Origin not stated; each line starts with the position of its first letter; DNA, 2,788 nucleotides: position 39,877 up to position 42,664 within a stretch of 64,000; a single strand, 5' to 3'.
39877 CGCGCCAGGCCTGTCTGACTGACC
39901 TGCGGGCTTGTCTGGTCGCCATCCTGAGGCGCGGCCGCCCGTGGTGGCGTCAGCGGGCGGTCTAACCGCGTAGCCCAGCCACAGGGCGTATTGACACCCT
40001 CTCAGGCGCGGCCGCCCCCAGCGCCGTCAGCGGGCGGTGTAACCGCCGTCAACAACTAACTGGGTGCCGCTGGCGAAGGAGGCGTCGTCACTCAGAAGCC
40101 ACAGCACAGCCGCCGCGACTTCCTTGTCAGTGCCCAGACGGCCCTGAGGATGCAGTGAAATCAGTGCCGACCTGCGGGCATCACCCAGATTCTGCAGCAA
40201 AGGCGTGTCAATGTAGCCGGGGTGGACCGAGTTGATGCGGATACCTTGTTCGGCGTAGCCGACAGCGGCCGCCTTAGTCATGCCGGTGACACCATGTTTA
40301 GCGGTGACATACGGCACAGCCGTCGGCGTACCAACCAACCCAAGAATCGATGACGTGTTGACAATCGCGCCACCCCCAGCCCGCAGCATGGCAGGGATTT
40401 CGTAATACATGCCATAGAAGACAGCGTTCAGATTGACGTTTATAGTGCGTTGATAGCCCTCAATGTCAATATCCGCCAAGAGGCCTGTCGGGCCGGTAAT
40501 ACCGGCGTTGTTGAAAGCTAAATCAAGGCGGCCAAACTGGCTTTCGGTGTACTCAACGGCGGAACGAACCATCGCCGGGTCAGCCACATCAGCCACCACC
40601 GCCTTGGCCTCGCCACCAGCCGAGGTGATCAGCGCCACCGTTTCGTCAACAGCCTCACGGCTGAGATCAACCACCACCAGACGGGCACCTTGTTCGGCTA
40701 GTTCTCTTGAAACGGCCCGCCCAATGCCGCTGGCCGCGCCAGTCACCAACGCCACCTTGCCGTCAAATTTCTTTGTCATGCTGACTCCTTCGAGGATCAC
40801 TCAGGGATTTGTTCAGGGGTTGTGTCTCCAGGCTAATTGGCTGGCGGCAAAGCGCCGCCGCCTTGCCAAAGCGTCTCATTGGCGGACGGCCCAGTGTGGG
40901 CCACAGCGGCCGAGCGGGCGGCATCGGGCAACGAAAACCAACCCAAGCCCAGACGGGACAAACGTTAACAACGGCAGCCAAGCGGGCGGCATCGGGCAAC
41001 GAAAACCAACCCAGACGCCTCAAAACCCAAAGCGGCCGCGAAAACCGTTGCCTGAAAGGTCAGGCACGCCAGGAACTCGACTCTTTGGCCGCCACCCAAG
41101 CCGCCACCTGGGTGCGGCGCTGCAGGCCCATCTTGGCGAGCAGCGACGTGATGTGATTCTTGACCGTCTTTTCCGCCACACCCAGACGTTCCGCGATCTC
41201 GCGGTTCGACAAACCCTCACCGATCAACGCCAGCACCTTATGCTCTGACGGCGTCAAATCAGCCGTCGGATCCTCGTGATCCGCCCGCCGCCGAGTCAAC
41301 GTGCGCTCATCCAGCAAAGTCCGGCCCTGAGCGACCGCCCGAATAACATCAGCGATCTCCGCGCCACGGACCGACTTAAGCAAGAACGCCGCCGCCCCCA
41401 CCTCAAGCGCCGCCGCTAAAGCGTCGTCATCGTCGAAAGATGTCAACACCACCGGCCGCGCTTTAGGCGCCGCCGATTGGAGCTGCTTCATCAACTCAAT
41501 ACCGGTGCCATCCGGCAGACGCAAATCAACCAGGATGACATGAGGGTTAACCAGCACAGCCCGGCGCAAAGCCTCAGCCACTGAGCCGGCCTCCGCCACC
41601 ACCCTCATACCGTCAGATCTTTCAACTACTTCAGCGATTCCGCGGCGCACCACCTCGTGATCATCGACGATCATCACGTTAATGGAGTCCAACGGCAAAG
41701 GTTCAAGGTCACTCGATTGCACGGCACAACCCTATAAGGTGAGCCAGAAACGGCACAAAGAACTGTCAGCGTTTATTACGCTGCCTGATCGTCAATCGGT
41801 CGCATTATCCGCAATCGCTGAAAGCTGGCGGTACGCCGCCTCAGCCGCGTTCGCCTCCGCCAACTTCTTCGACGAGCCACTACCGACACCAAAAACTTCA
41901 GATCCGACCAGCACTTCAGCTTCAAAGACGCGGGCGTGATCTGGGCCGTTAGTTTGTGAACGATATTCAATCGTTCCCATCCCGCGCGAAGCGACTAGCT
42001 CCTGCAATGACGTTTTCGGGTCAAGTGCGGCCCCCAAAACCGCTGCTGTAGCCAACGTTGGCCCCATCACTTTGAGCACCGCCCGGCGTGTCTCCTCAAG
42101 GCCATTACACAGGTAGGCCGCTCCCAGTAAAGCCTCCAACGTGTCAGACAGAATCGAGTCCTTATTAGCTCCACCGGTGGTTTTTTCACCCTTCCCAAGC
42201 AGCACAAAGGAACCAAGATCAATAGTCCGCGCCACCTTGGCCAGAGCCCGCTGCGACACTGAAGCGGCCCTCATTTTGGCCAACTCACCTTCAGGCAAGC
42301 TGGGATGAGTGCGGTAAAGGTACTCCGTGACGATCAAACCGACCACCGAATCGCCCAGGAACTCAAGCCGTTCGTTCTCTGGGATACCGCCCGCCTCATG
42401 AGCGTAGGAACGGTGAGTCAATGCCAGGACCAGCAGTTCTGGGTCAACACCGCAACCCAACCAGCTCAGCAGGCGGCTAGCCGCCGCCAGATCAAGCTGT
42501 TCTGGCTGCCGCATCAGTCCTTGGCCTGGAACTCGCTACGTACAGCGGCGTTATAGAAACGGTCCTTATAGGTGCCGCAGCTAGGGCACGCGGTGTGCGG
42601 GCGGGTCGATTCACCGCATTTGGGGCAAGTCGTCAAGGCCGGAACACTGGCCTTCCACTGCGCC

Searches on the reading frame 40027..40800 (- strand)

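Call 65: search_protein_families(library=ncbifam, proteins=[window:40027-40800:-], max_evalue=0.00001)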
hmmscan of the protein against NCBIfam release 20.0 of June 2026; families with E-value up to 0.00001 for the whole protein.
window:40027-40800:- (257 aa): 224 families (the best 25 are shown)
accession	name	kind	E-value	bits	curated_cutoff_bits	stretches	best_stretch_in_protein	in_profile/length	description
NF004818.0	PRK06172.1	equivalog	1.2e-81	273.7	336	1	8-256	1-252/253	SDR family oxidoreductase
NF005681.0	PRK07478.1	subfamily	1.9e-68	230.6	267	1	11-255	3-250/254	SDR family oxidoreductase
NF004791.0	PRK06138.1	equivalog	2.7e-68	230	312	1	11-256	2-251/252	SDR family oxidoreductase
NF005559.1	PRK07231.1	subfamily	1.1e-67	228.2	215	1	12-255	2-248/249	glucose 1-dehydrogenase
NF053701.1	CsHdxCHCADhChcB2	equivalog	2.9e-66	223.5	350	1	12-256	1-244/245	cis-4-hydroxycyclohexanecarboxylate dehydrogenase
NF009466.0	PRK12826.1-2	subfamily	4.3e-62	209.8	222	1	15-255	4-245/248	3-oxoacyl-ACP reductase FabG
NF009468.0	PRK12826.1-4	equivalog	8.1e-62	209.2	318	1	8-254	1-247/256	SDR family oxidoreductase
NF004198.0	PRK05653.1-3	equivalog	3.6e-61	206.8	296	1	10-254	3-246/248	3-oxoacyl-ACP reductase FabG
NF009093.0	PRK12429.1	subfamily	4.3e-60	203.2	258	1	11-256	2-258/259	3-hydroxybutyrate dehydrogenase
NF053702.1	TrHdxCHCADhChcB1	equivalog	5.2e-60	202.9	400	1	13-256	3-242/250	trans-4-hydroxycyclohexanecarboxylate dehydrogenase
NF052558.1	MBtsdlDhBudC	equivalog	2.8e-59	200.7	270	1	12-256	1-243/250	meso-2,3-butanediol dehydrogenase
NF052562.1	RADHDNL4305835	equivalog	2.1e-58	197.7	400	1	8-257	1-252/252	NADP-dependent (R)-specific alcohol dehydrogenase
NF005469.0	PRK07063.1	equivalog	2.3e-58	197.8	306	1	9-255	2-255/260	SDR family oxidoreductase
NF006366.0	PRK08589.1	equivalog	8e-58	195.9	386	1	10-256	2-254/272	SDR family oxidoreductase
TIGR01963.1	PHB_DH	subfamily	2.1e-57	194.3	307.05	1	15-256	2-254/255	3-hydroxybutyrate dehydrogenase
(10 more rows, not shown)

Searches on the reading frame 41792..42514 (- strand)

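Call 65: search_protein_families(library=ncbifam, proteins=[window:41792-42514:-], max_evalue=0.00001)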
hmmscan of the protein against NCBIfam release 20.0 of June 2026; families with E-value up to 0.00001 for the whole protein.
window:41792-42514:- (240 aa): 1 family
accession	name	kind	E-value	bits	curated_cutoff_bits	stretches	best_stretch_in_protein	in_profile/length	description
TIGR02191.1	RNaseIII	equivalog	2.9e-66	223.1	166.25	1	24-231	11-219/219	ribonuclease III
